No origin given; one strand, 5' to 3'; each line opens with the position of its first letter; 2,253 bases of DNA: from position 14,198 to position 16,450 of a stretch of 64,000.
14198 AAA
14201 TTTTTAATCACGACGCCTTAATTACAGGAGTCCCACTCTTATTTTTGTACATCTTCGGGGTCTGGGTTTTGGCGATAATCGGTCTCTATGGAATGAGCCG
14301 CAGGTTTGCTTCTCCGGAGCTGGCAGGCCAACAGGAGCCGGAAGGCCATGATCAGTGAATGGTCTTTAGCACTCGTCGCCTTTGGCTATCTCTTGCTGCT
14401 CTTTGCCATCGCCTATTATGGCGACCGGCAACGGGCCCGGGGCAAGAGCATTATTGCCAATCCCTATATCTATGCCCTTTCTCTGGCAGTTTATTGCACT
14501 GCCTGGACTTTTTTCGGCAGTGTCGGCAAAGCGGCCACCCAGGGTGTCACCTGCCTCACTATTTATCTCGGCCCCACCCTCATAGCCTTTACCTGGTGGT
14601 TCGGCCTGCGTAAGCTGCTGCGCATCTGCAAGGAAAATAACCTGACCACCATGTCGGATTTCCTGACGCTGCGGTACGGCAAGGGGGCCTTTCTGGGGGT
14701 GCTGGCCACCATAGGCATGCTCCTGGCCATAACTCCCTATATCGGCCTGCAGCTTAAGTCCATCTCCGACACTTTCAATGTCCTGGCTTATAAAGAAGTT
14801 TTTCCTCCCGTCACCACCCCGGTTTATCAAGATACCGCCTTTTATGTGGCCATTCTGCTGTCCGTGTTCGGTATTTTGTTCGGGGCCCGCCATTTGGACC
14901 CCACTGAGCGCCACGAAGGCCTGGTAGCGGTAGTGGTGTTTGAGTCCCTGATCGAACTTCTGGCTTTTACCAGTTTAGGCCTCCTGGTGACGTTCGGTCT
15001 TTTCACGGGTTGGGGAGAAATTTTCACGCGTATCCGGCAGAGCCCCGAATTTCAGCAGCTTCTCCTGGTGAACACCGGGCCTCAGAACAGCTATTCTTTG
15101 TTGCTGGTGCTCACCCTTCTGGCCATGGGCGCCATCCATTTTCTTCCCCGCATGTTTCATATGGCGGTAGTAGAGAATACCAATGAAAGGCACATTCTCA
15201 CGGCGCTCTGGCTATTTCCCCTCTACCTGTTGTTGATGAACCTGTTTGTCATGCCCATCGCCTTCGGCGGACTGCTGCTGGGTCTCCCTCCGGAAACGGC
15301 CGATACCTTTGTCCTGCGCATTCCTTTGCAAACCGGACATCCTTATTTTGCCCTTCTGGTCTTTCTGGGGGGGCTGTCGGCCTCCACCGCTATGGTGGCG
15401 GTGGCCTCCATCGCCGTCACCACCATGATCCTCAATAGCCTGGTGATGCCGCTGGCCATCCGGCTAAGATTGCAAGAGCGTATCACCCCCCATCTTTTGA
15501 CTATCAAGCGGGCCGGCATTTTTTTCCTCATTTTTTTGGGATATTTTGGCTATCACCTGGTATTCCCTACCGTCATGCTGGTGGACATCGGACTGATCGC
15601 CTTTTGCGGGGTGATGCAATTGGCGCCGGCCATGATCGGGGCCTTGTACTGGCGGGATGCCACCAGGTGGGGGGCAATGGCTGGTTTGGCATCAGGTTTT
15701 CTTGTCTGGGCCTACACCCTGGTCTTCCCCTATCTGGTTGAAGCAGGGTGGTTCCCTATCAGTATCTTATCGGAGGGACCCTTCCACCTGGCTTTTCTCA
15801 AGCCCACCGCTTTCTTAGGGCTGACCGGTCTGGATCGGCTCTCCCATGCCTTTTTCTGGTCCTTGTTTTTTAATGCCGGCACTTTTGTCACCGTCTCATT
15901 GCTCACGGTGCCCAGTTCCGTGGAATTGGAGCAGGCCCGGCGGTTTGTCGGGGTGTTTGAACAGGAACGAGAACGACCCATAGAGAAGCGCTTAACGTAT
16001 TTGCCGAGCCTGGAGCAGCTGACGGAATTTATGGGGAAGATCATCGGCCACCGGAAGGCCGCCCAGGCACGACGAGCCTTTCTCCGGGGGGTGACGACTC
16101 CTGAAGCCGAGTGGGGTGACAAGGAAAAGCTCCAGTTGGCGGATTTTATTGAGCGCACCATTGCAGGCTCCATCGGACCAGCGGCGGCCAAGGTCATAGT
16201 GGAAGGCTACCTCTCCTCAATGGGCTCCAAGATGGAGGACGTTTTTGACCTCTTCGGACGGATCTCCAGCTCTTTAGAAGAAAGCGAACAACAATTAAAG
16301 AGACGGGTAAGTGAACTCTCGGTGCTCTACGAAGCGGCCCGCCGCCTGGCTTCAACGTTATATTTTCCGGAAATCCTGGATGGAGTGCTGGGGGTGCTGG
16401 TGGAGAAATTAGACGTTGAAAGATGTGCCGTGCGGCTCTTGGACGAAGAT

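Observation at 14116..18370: Orphan transporter-fused sensor kinase (SLC5-STAC-GAF-GAF-PAS-HK) coupled to a tiny membrane protein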

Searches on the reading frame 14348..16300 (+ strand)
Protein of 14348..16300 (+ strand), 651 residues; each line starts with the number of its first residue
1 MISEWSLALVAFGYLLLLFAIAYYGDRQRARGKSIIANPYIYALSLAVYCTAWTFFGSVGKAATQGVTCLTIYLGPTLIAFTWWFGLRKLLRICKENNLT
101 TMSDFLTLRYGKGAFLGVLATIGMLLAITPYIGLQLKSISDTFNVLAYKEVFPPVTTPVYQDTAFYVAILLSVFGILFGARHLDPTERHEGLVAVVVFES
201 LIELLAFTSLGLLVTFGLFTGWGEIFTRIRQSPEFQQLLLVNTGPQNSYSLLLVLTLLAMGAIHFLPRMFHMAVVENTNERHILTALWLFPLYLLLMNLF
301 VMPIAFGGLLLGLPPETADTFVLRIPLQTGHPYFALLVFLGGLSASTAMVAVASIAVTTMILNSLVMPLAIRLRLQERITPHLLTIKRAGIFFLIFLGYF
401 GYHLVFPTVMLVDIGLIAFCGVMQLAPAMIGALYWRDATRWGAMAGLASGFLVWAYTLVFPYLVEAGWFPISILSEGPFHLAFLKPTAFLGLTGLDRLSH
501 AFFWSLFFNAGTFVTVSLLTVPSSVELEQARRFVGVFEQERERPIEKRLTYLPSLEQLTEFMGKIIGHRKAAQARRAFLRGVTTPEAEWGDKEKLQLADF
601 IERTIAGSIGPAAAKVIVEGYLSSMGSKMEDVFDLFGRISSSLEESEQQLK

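Call 5: search_protein_families(library=pfam, proteins=[window:14348-16300:+], max_evalue=10)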
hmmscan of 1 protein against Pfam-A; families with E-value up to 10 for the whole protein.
window:14348-16300:+ (651 aa): 0 families
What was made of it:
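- Checked: It gets no Pfam hit even at E<=10 (call 5).
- Tried and rejected: Pfam on the N-terminal 651 aa at E<=10 gave nothing (call 5).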

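Call 6: search_solved_structures(query=window:14348-16300:+, max_evalue=10)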
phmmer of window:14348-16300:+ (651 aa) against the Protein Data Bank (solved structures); distinct sequences matched with E-value up to 10: 1.
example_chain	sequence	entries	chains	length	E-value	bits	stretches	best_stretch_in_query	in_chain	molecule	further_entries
10ed_A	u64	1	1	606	5e-71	243.3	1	6-623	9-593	histidine kinase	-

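Call 38: find_related_loci(query=A2, collection=genome_contigs, flank=6000)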
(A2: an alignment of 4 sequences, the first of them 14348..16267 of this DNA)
Query A2 (640 aa) in genome_contigs; peptide patterns used: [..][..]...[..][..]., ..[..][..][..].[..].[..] (x = any residue, [..] = any of these).
600 stretches matched a pattern (row limit reached: there are more); 598 encode a relative of the query (tblastn E <= 1e-3); the best 80 are kept; 80 distinct loci.
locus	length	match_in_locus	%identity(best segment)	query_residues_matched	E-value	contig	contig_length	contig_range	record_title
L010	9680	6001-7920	74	1-640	0e+0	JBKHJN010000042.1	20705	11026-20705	MAG: Desulfobacteraceae bacterium isolate D4M11_8 NODE_1262_length_20705_cov_23.825521, whole genome shotgun sequence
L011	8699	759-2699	48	7-640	0e+0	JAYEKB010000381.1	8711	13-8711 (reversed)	MAG: Thermodesulfobacteriota bacterium isolate MAG148 MAG148_381, whole genome shotgun sequence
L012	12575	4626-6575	48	7-640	0e+0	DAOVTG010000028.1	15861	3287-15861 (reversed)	MAG TPA_asm: Deltaproteobacteria bacterium isolate CSMAG_1647 CSMAG_1647_k141_2347579_length_15861_cov_34.8590, whole ge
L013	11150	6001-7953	47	1-640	0e+0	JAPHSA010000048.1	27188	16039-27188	MAG: Deltaproteobacteria bacterium isolate N3D-Bin_15 c_000000077477, whole genome shotgun sequence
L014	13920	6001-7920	50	7-640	0e+0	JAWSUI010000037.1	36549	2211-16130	MAG: Deferrisomatales bacterium isolate B4G8CH4-07 NODE_290_length_36549_cov_9.645038, whole genome shotgun sequence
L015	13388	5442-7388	48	1-640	0e+0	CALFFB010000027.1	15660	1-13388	MAG TPA_asm: uncultured Geobacteraceae bacterium isolate SRR7299214_bin.59_CONCOCT_v1.1_MAG genome assembly, contig: ERZ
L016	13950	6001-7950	47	1-640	0e+0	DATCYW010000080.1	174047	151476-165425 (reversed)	MAG TPA_asm: Malonomonas sp. isolate SMAG_U54 k141_377487, whole genome shotgun sequence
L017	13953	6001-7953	46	1-640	0e+0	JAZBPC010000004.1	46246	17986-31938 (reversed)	MAG: Desulfuromusa sp. isolate bin.403 k117_100013, whole genome shotgun sequence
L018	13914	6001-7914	47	10-639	0e+0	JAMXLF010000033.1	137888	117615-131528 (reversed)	MAG: Geobacteraceae bacterium isolate Bin.003_Forest k127_2225083, whole genome shotgun sequence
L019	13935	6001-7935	46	1-640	0e+0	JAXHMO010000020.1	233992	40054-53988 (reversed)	MAG: Desulfovermiculus sp. isolate Salar_de_Ascotan_soil_MAG_ASO54 contig_451_polypolish, whole genome shotgun sequence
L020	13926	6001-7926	47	5-640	8e-179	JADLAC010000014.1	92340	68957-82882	MAG: Burkholderiales bacterium isolate SJ103 c_000000272009, whole genome shotgun sequence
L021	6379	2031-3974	47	1-640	5e-180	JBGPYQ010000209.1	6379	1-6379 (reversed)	MAG: Gammaproteobacteria bacterium isolate OBJ1_062018_090_1 k141_1169671_length_6379_cov_24.4607, whole genome shotgun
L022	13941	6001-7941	46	1-640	3e-176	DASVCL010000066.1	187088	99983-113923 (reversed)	MAG TPA_asm: Alphaproteobacteria bacterium isolate SMAG_U2005 k141_655992, whole genome shotgun sequence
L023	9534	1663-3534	47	1-618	1e-175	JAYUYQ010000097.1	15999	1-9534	MAG: Betaproteobacteria bacterium isolate GL139_UP_metabat_150 GL139_UP_metabat_150_96, whole genome shotgun sequence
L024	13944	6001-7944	46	1-640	2e-173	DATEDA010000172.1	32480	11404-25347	MAG TPA_asm: Burkholderiales bacterium isolate SMAG_U8286 k141_1829812, whole genome shotgun sequence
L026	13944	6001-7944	46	1-640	3e-173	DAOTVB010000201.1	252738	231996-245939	MAG TPA_asm: Chloroflexaceae bacterium isolate F7_114 k211_543947, whole genome shotgun sequence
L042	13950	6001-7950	45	1-640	4e-167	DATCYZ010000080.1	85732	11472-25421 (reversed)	MAG TPA_asm: Burkholderiales bacterium isolate SMAG_U57 k141_215614, whole genome shotgun sequence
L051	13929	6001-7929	46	5-640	5e-164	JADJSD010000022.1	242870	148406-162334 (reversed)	MAG: Betaproteobacteria bacterium isolate Hade_18-Q3-R52-61_BATAC.452 tig00408022-10-2424570, whole genome shotgun seque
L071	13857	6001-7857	44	10-640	3e-157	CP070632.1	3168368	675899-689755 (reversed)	MAG: Nitrospiraceae bacterium isolate bin97 chromosome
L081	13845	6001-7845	44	14-640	4e-154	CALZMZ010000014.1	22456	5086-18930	MAG: Thermodesulfovibrionia bacterium isolate FO_M_Nitrospirota_06 genome assembly, contig: scaffold_1542, whole genome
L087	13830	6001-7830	43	1-622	2e-152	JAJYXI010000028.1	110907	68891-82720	MAG: Nitrospirae bacterium isolate FK3.bin35 NODE_246_length_110907_cov_10.626656, whole genome shotgun sequence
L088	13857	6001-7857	44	10-640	2e-152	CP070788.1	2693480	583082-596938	MAG: Nitrospiraceae bacterium isolate bin1476 chromosome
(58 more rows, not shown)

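Call 57: search_protein_families(library=pfam, proteins=[L012:4539-7937:+, L012:8134-8529:+, L012:8529-9593:+, L012:9625-10680:+, L012:10774-11784:+, L014:5980-9255:+, L014:9216-9629:+, L014:9548-10699:+, L014:10716-11879:+, L016:6001-9213:+], max_evalue=0.0001)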
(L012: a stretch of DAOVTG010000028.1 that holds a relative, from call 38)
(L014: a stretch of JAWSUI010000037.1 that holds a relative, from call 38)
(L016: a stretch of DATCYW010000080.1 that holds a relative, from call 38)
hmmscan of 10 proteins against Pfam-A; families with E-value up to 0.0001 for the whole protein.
L012:4539-7937:+ (1133 aa): 5 families
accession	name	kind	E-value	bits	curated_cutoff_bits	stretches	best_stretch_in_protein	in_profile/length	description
PF02518.31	HATPase_c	-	1.8e-28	99.6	26.4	1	1010-1132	1-110/111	Histidine kinase-, DNA gyrase B-, and HSP90-like ATPase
PF00512.31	HisKA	-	1.6e-22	79.7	26.9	1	897-964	2-66/66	His Kinase A (phospho-acceptor) domain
PF01590.32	GAF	-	1.3e-15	58.5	22.4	1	711-849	1-133/133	GAF domain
PF13185.12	GAF_2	-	5.3e-15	56.3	28.6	1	710-849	2-135/136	GAF domain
PF13492.12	GAF_3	-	3.4e-08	34.4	27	1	711-850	1-128/129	GAF domain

L012:8134-8529:+ (132 aa): 1 family
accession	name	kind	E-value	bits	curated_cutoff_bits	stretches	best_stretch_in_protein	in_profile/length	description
PF00072.30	Response_reg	-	9e-28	97.1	30.2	1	12-122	1-109/111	Response regulator receiver domain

L012:8529-9593:+ (355 aa): 3 families
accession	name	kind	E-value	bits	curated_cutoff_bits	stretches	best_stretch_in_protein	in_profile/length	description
PF00072.30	Response_reg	-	7.5e-32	110.2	30.2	1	5-117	1-111/111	Response regulator receiver domain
PF02518.31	HATPase_c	-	2.6e-24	86.2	26.4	1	254-351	10-110/111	Histidine kinase-, DNA gyrase B-, and HSP90-like ATPase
PF00512.31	HisKA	-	4.1e-11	43.2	26.9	1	138-202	2-65/66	His Kinase A (phospho-acceptor) domain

L012:9625-10680:+ (352 aa): 1 family
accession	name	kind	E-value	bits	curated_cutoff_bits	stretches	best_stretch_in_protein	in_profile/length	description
PF01594.21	AI-2E_transport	-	1.7e-61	208.7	34.3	1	19-339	4-326/327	AI-2E family transporter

L012:10774-11784:+ (337 aa): 1 family
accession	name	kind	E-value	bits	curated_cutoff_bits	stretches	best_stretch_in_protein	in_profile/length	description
PF01144.29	CoA_trans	-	3.6e-24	85.8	23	1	21-258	2-215/217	Coenzyme A transferase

L014:5980-9255:+ (1092 aa): 5 families
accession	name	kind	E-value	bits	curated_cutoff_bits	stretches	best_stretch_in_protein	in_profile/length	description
PF02518.31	HATPase_c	-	6.5e-30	104.3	26.4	1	971-1084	2-110/111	Histidine kinase-, DNA gyrase B-, and HSP90-like ATPase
PF00512.31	HisKA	-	2.3e-23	82.5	26.9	1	857-924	2-66/66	His Kinase A (phospho-acceptor) domain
PF13185.12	GAF_2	-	5.9e-13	49.6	28.6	1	678-816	2-135/136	GAF domain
PF01590.32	GAF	-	8e-10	39.8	22.4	1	686-816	8-133/133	GAF domain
PF13492.12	GAF_3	-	7.9e-08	33.2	27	1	761-818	73-129/129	GAF domain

L014:9216-9629:+ (138 aa): 1 family
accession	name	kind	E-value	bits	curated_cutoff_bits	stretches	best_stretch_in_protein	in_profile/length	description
PF00072.30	Response_reg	-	6.9e-30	103.9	30.2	1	18-129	1-110/111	Response regulator receiver domain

L014:9548-10699:+ (384 aa): 3 families
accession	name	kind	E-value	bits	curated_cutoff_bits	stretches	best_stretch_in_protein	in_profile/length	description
PF00072.30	Response_reg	-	1.5e-33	115.7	30.2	1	34-146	1-111/111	Response regulator receiver domain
PF02518.31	HATPase_c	-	5.1e-26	91.7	26.4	1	275-379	2-110/111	Histidine kinase-, DNA gyrase B-, and HSP90-like ATPase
PF00512.31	HisKA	-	6.1e-11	42.7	26.9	1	167-225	2-59/66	His Kinase A (phospho-acceptor) domain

L014:10716-11879:+ (388 aa): 3 families
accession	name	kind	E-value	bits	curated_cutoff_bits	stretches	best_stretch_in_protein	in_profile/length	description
PF00589.27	Phage_integrase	-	1.6e-46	158.6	27.1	1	203-375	2-171/172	Phage integrase family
PF02899.23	Phage_int_SAM_1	-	2.4e-23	82.6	22.3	1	101-181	4-83/83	Phage integrase, N-terminal SAM-like domain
PF13495.12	Phage_int_SAM_4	-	1.7e-05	25.6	27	1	101-179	5-80/85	Phage integrase, N-terminal SAM-like domain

L016:6001-9213:+ (1071 aa): 5 families
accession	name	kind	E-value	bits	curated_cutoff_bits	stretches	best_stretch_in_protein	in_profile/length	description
PF07228.17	SpoIIE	-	1.2e-51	175.8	25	1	878-1069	2-191/192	Stage II sporulation protein E (SpoIIE)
PF13185.12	GAF_2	-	1.8e-15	57.8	28.6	1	675-814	3-135/136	GAF domain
PF01590.32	GAF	-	1.1e-14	55.5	22.4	1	675-813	1-132/133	GAF domain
PF00474.23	SSF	-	2.2e-06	27.3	22.8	1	45-144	16-113/406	Sodium:solute symporter family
PF13492.12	GAF_3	-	3.1e-05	24.8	27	1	675-813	1-126/129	GAF domain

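Call 66: search_protein_families(library=pfam, proteins=[L071:9039-10382:+, L087:9011-10354:+, L088:8951-9562:+, L071:5974-8922:+, L026:8812-9240:+, L042:8820-9791:+, L051:8743-9765:+, L021:5093-5818:+], max_evalue=0.0001)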
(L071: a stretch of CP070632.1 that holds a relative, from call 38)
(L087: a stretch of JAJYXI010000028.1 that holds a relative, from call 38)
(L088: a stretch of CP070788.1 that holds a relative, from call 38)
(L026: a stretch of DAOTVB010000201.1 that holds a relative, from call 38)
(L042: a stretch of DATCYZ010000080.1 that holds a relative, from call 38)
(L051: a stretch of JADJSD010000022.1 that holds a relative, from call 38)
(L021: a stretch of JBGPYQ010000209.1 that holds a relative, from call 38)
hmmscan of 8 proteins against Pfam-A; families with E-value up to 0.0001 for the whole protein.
L071:9039-10382:+ (448 aa): 7 families
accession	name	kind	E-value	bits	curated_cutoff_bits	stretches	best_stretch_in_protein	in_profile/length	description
PF00158.32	Sigma54_activat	-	8.8e-69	230.9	20.2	1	143-309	1-167/168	Sigma-54 interaction domain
PF25601.1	AAA_lid_14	-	1.3e-27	95.9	27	1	315-392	1-78/87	AAA+ ATPase lid domain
PF00072.30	Response_reg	-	1.8e-27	96.2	30.2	1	6-114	2-110/111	Response regulator receiver domain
PF14532.12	Sigma54_activ_2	-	3.6e-21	76.3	25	1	144-314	1-138/138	Sigma-54 interaction domain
PF07728.20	AAA_5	-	3.8e-06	27.4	22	1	166-285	1-123/139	AAA domain (dynein-related subfamily)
PF07724.20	AAA_2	-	9.9e-06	26.1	27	1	163-284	2-124/166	AAA domain (Cdc48 subfamily)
PF00004.35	AAA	-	1.1e-05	26.3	21.2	1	167-292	1-119/131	ATPase family associated with various cellular activities (AAA)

L087:9011-10354:+ (448 aa): 9 families
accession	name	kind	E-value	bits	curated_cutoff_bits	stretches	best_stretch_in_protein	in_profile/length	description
PF00158.32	Sigma54_activat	-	8.2e-73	244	20.2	1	143-310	1-168/168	Sigma-54 interaction domain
PF25601.1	AAA_lid_14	-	1.9e-28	98.6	27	1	315-393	1-79/87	AAA+ ATPase lid domain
PF00072.30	Response_reg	-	4.2e-28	98.2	30.2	1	6-114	2-110/111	Response regulator receiver domain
PF14532.12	Sigma54_activ_2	-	1.7e-25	90.3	25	1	144-314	1-138/138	Sigma-54 interaction domain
PF07728.20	AAA_5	-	5e-08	33.5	22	1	166-285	1-123/139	AAA domain (dynein-related subfamily)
PF07724.20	AAA_2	-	1.2e-07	32.3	27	1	165-293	4-133/166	AAA domain (Cdc48 subfamily)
PF00004.35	AAA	-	1.8e-05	25.6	21.2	1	167-288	1-112/131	ATPase family associated with various cellular activities (AAA)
PF23198.2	PDE8A_N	-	2.3e-05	24.8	29.6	0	5-82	13-91/147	PDE8A-like, N-terminal domain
PF02954.25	HTH_8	-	8.5e-05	22.7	22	0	418-443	17-42/42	Bacterial regulatory protein, Fis family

L088:8951-9562:+ (204 aa): 1 family
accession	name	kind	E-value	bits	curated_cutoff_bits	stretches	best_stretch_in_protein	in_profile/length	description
PF00873.25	ACR_tran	-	2.1e-25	89.1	28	1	72-187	904-1020/1021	AcrB/AcrD/AcrF family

L071:5974-8922:+ (983 aa): 3 families
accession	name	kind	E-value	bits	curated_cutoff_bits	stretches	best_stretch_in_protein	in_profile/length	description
PF02518.31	HATPase_c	-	2.1e-24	86.5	26.4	1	876-982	2-110/111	Histidine kinase-, DNA gyrase B-, and HSP90-like ATPase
PF00512.31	HisKA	-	1.7e-11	44.4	26.9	1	771-831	3-63/66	His Kinase A (phospho-acceptor) domain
PF00474.23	SSF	-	1.4e-05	24.6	22.8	0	46-126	17-98/406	Sodium:solute symporter family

L026:8812-9240:+ (143 aa): 1 family
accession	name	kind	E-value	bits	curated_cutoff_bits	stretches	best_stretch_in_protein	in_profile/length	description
PF00072.30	Response_reg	-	7.3e-31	107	30.2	1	24-135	1-110/111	Response regulator receiver domain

L042:8820-9791:+ (324 aa): 3 families
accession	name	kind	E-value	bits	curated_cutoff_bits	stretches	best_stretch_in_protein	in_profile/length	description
PF00072.30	Response_reg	-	1e-25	90.5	30.2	1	122-227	3-108/111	Response regulator receiver domain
PF00196.25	GerE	-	3.6e-20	71.8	23.5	1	255-309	2-56/57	Bacterial regulatory proteins, luxR family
PF08281.18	Sigma70_r4_2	-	2.8e-09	36.9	25.7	1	248-298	3-54/54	Sigma-70, region 4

L051:8743-9765:+ (341 aa): 3 families
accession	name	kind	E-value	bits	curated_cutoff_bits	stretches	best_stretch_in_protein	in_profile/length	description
PF00072.30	Response_reg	-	2.2e-25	89.4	30.2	1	137-246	1-110/111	Response regulator receiver domain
PF00196.25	GerE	-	8.9e-18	64.1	23.5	1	272-324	2-54/57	Bacterial regulatory proteins, luxR family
PF08281.18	Sigma70_r4_2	-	2.5e-05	24.2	25.7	1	268-315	6-54/54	Sigma-70, region 4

L021:5093-5818:+ (242 aa): 3 families
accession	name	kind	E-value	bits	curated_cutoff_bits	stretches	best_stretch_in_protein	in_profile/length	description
PF00072.30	Response_reg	-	3.7e-27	95.1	30.2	1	49-156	3-110/111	Response regulator receiver domain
PF00196.25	GerE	-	3.2e-21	75.2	23.5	1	182-237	2-57/57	Bacterial regulatory proteins, luxR family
PF08281.18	Sigma70_r4_2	-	6.5e-06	26.1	25.7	1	179-225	7-54/54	Sigma-70, region 4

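Call 84: predict_structure(alignment_id=A7)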
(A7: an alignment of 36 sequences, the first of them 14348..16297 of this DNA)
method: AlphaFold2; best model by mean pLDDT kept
length: 650 residues; sequences in the alignment: 36
mean_pLDDT: 68.2   pTM: 0.66
mean pLDDT of the five models: 68.2, 66.8, 62.9, 55.5, 53.5
residues with pLDDT >= 90: 24; 70-90: 328; 50-70: 189; < 50: 109
segments of 3 or more residues with pLDDT < 50: 46-54, 150-160, 182-188, 242-279, 538-550, 610-612, 628-632, 635-650
pLDDT, mean of each block of 10 residues (from residue 1): 70 77 70 57 50 56 56 59 62 66 76 75 80 75 67 42 76 68 47 68 82 85 80 67 46 44 44 45 59 73 80 72 81 81 69 74 79 77 80 85 60 63 79 84 91 86 77 83 82 66 85 92 79 59 38 71 71 77 70 67 58 58 55 48 36
secondary structure, 60 per line:
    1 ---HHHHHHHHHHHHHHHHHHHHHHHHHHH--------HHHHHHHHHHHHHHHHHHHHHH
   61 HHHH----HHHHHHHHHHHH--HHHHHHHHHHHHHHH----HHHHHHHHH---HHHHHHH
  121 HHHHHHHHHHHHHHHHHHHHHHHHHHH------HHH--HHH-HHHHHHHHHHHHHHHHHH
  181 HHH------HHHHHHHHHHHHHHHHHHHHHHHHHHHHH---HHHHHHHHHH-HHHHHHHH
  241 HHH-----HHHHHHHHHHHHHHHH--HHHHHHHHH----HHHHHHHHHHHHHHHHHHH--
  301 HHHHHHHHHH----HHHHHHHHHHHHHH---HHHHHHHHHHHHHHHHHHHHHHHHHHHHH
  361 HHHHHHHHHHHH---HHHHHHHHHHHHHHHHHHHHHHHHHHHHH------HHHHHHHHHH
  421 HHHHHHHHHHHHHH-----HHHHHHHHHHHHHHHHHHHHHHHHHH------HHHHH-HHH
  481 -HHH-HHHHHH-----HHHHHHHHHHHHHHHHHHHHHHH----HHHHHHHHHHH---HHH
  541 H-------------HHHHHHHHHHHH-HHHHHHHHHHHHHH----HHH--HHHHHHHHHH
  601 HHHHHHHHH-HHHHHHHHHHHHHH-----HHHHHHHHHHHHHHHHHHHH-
elements in order (helices of 4 or more, strands of 3 or more residues): H4-30 H39-64 H69-80 H83-97 H102-110 H114-147 H163-183 H190-218 H222-231 H233-243 H249-264 H267-275 H280-298 H301-310 H315-328 H332-372 H376-404 H411-434 H440-465 H472-476 H486-491 H497-519 H524-534 H538-541 H555-566 H568-581 H591-609 H611-624 H630-649
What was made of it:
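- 16010..16222 (+): STAC domain (about residues 555-625, four helices). The model shows helices 555-566, 568-581, 591-609 and 611-624 (call 84).
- On SLC5/STAC sensor histidine kinases (CbrA/CrbS family): The model has four helices at 555-624 (call 84), with pLDDT there only about 60-77.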
